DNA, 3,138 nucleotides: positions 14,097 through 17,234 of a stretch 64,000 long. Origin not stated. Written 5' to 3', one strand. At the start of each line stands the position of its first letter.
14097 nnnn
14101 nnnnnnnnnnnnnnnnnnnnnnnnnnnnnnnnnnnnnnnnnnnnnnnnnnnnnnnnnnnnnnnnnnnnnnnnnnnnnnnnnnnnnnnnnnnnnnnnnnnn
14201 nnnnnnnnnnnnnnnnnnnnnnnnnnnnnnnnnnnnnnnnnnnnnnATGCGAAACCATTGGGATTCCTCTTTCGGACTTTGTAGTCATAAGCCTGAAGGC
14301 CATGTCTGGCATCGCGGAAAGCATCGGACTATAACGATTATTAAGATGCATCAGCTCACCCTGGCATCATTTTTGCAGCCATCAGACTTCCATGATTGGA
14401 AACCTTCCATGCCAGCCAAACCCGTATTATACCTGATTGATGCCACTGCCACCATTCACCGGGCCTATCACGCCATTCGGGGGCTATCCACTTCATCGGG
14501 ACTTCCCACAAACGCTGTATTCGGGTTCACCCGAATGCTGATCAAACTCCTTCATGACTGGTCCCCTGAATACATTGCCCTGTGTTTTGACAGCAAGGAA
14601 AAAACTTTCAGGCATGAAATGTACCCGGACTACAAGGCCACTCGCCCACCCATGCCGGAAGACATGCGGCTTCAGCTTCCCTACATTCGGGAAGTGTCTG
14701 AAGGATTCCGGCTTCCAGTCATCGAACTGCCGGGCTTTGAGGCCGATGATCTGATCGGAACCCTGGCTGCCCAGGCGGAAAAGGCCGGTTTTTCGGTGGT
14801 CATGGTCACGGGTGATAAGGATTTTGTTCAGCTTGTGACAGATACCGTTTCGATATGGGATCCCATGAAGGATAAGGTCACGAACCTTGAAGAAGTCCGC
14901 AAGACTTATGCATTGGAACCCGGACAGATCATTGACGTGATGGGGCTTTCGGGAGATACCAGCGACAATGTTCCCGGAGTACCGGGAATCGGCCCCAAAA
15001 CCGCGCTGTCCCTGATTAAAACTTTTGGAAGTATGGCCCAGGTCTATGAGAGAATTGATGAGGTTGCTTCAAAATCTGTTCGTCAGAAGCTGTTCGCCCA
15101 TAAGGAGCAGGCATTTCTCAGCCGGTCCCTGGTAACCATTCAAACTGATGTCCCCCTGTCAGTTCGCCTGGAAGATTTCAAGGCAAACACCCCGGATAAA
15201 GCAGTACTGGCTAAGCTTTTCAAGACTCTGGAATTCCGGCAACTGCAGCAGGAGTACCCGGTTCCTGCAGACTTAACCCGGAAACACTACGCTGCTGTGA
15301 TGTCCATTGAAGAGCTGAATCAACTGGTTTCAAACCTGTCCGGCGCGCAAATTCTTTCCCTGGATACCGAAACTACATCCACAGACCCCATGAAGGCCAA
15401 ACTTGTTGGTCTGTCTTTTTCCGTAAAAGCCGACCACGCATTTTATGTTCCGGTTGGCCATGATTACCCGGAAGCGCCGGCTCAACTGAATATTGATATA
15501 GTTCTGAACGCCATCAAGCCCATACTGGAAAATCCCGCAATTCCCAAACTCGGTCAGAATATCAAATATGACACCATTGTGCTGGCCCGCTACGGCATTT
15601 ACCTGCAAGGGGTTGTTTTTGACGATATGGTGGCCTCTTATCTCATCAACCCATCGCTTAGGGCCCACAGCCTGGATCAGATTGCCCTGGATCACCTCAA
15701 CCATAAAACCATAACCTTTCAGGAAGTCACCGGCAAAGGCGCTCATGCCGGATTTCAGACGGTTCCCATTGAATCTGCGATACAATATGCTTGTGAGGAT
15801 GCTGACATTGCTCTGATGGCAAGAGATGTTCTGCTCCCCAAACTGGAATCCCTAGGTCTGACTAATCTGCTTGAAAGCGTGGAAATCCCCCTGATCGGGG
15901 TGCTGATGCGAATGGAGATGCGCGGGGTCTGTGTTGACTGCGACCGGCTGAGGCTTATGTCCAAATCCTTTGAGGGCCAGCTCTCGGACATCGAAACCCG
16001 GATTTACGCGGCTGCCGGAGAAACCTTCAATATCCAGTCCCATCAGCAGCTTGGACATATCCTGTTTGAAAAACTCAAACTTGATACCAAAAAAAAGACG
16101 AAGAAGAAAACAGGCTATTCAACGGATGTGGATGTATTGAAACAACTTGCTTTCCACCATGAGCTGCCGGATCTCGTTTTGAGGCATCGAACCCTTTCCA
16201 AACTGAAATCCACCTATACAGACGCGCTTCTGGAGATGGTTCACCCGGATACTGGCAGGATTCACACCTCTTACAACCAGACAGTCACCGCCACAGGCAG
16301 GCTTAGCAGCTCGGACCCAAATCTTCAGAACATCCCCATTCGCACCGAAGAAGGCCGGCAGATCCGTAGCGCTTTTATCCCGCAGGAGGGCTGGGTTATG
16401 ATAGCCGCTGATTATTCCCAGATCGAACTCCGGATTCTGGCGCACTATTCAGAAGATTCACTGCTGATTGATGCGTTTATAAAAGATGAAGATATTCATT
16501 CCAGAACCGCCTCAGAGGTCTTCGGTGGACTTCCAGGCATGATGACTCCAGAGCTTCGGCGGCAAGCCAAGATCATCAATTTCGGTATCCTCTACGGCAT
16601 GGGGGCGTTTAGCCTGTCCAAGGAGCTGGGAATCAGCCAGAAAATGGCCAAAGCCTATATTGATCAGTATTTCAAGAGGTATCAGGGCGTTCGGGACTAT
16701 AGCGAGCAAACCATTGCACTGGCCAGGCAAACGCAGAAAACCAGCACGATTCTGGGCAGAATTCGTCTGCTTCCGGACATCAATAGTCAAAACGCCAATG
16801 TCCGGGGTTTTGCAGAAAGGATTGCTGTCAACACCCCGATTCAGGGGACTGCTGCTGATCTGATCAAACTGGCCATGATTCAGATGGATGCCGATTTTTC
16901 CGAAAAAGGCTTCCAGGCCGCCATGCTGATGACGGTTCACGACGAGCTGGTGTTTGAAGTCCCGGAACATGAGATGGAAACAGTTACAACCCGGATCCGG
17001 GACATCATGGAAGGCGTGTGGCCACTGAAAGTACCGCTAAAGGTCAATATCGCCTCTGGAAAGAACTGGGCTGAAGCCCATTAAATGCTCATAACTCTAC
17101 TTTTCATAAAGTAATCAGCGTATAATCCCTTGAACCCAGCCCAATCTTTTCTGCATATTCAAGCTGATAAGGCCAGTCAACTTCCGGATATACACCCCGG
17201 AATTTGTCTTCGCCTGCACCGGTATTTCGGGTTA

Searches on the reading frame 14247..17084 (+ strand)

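Call 85: search_protein_families(library=pfam, proteins=[window:14247-17084:+], max_evalue=0.00001)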
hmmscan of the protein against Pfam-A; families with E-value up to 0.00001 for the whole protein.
window:14247-17084:+ (945 aa): 5 families
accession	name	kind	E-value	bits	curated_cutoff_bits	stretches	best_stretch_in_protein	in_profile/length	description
PF00476.26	DNA_pol_A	-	1.9e-162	541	34.3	1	566-943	2-381/381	DNA polymerase family A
PF02739.22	5_3_exonuc_N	-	6.4e-58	195.5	34.3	1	61-221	2-163/164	5'-3' exonuclease, N-terminal resolvase-like domain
PF01367.25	5_3_exonuc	-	1.6e-34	118.7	40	1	224-318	2-96/97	5'-3' exonuclease, C-terminal SAM fold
PF01612.26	DNA_pol_A_exo1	-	7.7e-30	104.4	23.6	1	350-533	3-172/173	3'-5' exonuclease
PF22619.2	DNA_polI_exo1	-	7.9e-14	52.1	27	1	420-501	37-118/140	DNA polymerase I, ribonuclease H-like domain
